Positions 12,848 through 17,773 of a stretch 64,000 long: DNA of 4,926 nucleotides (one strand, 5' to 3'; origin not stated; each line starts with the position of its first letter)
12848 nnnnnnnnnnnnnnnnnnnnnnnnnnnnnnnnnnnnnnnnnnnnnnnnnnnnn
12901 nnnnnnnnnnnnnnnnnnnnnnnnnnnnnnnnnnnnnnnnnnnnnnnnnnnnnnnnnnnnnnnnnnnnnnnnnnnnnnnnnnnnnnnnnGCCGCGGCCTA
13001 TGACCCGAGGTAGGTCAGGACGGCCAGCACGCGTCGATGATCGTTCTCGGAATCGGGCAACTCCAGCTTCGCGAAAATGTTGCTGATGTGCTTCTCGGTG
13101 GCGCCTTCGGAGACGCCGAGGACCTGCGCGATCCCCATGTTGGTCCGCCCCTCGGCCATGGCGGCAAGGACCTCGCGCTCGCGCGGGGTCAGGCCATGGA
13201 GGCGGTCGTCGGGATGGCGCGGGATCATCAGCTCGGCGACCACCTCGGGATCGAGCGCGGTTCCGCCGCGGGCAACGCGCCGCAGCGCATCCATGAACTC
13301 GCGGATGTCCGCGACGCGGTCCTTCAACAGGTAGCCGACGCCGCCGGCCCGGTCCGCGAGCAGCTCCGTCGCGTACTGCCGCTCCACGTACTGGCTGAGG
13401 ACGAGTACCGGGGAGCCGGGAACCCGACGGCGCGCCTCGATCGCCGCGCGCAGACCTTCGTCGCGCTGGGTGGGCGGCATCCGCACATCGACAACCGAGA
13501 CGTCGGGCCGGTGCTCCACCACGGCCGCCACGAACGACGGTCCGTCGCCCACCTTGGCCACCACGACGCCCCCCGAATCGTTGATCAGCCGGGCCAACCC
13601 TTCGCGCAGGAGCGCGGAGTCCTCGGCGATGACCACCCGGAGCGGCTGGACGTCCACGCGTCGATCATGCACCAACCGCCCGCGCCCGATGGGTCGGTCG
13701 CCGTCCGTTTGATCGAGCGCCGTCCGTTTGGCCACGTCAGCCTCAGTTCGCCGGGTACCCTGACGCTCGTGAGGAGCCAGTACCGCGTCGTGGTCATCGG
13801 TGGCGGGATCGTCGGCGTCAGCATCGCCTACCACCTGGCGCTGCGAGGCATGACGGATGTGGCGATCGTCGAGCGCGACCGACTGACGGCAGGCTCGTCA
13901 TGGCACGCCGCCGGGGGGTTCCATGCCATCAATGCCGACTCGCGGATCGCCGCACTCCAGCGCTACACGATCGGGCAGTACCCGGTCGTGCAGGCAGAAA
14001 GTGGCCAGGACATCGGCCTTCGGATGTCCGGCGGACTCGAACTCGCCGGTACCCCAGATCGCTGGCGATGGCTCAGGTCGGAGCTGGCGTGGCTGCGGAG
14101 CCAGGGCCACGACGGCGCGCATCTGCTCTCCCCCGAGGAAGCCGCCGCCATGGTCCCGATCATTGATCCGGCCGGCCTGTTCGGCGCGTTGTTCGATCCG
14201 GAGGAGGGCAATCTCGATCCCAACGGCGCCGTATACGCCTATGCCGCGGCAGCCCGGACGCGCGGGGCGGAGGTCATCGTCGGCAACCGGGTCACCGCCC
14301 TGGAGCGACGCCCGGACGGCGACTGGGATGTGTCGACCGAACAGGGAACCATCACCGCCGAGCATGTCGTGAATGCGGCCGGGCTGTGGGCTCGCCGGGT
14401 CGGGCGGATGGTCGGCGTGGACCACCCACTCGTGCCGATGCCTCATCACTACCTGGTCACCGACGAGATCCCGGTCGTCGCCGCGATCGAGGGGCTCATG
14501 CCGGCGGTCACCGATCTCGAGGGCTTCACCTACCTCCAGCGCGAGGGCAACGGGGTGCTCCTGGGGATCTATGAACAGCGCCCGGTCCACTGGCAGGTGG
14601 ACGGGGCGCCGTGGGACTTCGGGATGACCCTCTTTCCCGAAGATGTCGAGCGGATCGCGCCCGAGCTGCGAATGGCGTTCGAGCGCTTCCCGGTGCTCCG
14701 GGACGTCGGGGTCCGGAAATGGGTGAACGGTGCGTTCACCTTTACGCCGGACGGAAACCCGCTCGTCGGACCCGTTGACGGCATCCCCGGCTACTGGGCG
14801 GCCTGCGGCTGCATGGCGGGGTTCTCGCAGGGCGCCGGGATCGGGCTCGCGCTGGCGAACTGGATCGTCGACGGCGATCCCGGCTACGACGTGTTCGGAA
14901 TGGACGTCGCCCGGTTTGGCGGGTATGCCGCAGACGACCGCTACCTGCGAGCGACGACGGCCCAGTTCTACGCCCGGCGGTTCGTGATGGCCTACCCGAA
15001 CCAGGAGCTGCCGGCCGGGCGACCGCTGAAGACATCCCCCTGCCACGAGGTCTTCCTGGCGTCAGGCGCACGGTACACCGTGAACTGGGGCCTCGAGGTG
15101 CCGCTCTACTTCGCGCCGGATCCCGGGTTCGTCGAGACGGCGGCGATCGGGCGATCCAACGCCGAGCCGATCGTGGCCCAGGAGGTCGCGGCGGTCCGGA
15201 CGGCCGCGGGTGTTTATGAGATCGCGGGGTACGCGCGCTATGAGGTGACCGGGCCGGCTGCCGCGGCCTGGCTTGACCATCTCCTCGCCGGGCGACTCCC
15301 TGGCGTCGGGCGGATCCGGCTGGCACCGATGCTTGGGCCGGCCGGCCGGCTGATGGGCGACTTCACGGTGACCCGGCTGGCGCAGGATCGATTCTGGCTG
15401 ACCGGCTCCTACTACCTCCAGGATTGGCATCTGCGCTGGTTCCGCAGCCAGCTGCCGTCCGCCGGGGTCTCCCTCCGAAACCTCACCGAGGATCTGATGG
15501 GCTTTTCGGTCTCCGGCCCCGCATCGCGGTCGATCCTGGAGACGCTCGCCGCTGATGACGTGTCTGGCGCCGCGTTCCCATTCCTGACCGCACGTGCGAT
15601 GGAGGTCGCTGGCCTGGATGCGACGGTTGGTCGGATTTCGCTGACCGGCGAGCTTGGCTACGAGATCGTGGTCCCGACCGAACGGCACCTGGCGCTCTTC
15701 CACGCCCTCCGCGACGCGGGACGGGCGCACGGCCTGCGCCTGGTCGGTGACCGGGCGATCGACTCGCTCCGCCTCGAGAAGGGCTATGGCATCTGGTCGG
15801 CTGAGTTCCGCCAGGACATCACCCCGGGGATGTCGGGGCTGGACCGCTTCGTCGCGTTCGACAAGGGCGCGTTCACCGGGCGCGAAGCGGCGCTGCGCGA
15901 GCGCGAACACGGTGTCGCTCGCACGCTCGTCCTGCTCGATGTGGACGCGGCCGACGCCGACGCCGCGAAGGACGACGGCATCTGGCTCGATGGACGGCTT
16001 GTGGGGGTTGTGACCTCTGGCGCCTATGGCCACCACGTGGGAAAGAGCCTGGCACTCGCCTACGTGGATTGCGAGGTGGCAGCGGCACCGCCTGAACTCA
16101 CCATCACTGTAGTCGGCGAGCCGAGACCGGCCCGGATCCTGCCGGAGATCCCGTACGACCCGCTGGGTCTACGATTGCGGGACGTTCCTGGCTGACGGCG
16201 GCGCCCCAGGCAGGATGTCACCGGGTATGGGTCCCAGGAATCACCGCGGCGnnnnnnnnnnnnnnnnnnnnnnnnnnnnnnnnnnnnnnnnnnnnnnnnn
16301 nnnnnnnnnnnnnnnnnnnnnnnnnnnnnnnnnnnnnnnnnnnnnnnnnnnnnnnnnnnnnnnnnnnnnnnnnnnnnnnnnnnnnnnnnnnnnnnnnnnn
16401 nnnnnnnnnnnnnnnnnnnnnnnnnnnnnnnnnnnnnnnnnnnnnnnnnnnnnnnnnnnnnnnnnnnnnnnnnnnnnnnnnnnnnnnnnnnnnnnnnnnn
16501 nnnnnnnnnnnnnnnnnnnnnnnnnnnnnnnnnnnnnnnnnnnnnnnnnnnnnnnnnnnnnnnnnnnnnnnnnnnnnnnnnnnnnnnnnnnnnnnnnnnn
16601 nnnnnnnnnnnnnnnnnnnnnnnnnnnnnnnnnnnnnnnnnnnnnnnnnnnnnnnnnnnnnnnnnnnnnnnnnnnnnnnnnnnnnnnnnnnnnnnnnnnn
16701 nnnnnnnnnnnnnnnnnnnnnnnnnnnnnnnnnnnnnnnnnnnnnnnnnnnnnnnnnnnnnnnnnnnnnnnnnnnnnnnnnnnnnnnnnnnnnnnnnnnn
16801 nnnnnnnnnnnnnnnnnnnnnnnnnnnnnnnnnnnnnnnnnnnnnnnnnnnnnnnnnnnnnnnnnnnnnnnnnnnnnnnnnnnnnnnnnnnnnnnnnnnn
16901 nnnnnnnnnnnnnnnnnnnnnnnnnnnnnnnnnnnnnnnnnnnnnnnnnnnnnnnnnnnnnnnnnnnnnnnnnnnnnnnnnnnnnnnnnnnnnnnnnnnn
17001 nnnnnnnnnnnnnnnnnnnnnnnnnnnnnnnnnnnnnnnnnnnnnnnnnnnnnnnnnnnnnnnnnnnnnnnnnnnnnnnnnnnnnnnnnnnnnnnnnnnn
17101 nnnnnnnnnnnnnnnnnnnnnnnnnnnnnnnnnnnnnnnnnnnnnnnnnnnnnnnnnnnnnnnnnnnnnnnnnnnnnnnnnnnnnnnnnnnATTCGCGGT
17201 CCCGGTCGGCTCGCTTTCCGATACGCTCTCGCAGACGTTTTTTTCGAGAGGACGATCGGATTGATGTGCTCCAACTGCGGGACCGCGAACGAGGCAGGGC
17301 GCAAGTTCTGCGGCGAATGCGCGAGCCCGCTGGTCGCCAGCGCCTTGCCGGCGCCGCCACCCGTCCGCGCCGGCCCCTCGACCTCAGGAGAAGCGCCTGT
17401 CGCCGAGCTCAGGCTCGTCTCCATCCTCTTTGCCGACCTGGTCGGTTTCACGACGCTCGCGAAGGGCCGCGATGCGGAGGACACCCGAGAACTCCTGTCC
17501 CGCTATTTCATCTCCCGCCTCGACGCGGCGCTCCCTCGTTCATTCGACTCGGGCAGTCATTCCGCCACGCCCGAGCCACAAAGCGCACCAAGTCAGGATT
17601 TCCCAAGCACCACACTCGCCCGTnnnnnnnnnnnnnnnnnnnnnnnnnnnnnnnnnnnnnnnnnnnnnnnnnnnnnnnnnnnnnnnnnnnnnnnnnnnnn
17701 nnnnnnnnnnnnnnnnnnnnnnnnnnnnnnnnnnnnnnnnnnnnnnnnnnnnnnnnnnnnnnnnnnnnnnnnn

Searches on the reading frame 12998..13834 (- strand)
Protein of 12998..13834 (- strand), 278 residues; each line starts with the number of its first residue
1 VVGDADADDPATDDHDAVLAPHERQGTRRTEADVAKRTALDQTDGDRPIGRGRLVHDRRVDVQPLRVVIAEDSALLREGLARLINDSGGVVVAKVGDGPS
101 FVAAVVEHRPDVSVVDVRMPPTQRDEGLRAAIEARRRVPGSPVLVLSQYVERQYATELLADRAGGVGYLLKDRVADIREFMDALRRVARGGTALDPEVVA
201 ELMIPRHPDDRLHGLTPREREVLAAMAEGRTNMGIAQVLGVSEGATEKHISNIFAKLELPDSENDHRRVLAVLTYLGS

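Call 87: search_protein_families(library=pfam, proteins=[window:12998-13834:-], max_evalue=0.001)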
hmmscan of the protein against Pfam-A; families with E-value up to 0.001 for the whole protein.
window:12998-13834:- (278 aa): 4 families
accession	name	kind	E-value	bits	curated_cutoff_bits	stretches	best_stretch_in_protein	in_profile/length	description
PF00072.30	Response_reg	-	1e-14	55.1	30.2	1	67-172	1-100/111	Response regulator receiver domain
PF00196.25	GerE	-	1.7e-12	47.2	23.5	1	215-260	3-48/57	Bacterial regulatory proteins, luxR family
PF08281.18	Sigma70_r4_2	-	1.7e-05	24.8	25.7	1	211-257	7-54/54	Sigma-70, region 4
PF04545.22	Sigma70_r4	-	0.00018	21.4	24.1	1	212-257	2-48/50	Sigma-70, region 4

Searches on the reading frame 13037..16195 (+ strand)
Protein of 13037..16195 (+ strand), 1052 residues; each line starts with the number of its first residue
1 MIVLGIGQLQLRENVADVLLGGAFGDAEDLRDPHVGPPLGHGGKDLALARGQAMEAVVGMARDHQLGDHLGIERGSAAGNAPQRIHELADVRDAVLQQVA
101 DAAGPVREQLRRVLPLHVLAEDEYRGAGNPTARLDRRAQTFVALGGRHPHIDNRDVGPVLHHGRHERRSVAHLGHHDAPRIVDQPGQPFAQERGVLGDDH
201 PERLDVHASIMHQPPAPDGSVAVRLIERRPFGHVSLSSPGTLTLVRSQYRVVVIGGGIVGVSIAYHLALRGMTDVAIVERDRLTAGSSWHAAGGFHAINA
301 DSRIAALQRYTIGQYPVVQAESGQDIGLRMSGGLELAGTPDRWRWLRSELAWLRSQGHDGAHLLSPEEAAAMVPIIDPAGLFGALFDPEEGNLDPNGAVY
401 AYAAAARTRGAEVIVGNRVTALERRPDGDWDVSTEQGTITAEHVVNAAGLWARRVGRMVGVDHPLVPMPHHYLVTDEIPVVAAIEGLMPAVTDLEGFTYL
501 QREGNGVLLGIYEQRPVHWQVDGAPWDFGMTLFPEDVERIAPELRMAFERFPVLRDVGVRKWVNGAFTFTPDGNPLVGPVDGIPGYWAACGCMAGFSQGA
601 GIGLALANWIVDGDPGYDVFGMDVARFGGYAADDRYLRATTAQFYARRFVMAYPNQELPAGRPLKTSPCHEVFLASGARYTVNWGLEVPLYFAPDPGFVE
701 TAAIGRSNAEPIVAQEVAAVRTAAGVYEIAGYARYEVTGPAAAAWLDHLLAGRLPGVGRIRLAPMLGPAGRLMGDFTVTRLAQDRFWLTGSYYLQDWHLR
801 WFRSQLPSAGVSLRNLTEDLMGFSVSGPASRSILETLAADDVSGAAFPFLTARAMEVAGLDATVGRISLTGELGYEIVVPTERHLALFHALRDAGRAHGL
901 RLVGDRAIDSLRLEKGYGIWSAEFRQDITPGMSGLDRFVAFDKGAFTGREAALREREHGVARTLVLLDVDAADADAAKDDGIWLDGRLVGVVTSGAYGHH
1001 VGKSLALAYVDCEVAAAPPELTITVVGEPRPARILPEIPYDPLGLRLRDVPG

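Call 9: search_protein_families(library=pfam, proteins=[window:13037-16195:+], max_evalue=0.001)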
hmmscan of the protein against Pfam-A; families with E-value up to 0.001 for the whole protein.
window:13037-16195:+ (1052 aa): 9 families
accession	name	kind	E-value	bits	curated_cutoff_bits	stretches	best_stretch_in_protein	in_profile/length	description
PF01266.30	DAO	-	5.7e-68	230.4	27.9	1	250-609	1-353/353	FAD dependent oxidoreductase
PF01571.26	GCV_T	-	4e-56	190.5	25.6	1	670-937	2-254/255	Aminomethyltransferase folate-binding domain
PF16350.10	FAO_M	-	2.6e-17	63.2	27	1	612-667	1-56/56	FAD dependent oxidoreductase central domain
PF08669.17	GCV_T_C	-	1.4e-16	60.6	25.9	1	962-1041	1-80/80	Glycine cleavage T-protein C-terminal barrel domain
PF13738.12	Pyr_redox_3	-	1.1e-05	25.3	30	0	252-284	1-33/305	Pyridine nucleotide-disulphide oxidoreductase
PF07992.20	Pyr_redox_2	-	3.3e-05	23.9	26.1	0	242-282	136-176/291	Pyridine nucleotide-disulphide oxidoreductase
PF00890.30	FAD_binding_2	-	7.5e-05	22.5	20.4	1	251-299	2-49/414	FAD binding domain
PF13450.12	NAD_binding_8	-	0.00015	22.5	21.9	0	253-288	1-37/68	NAD(P)-binding Rossmann-like domain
PF13454.12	NAD_binding_9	-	0.00022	21.7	21.8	0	252-300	1-53/155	FAD-NAD(P)-binding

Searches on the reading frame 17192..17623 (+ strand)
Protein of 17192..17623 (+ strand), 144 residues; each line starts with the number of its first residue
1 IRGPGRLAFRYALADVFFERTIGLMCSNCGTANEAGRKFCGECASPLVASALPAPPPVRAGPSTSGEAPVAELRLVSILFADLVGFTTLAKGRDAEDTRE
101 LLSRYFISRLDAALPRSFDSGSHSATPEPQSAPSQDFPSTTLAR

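Call 87: search_protein_families(library=pfam, proteins=[window:17192-17623:+], max_evalue=0.001)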
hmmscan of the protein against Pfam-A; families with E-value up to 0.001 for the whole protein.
window:17192-17623:+ (144 aa): 3 families
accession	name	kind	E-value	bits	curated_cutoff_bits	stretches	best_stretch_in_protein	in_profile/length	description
PF24463.1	DUF7577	-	2e-06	27.7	28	1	26-47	5-26/27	Domain of unknown function (DUF7577)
PF13240.11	Zn_Ribbon_1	-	6.5e-06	26.2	25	1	26-47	2-23/23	zinc-ribbon domain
PF12773.13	DZR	-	5.7e-05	23.6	27.3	1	26-48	1-23/45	Double zinc ribbon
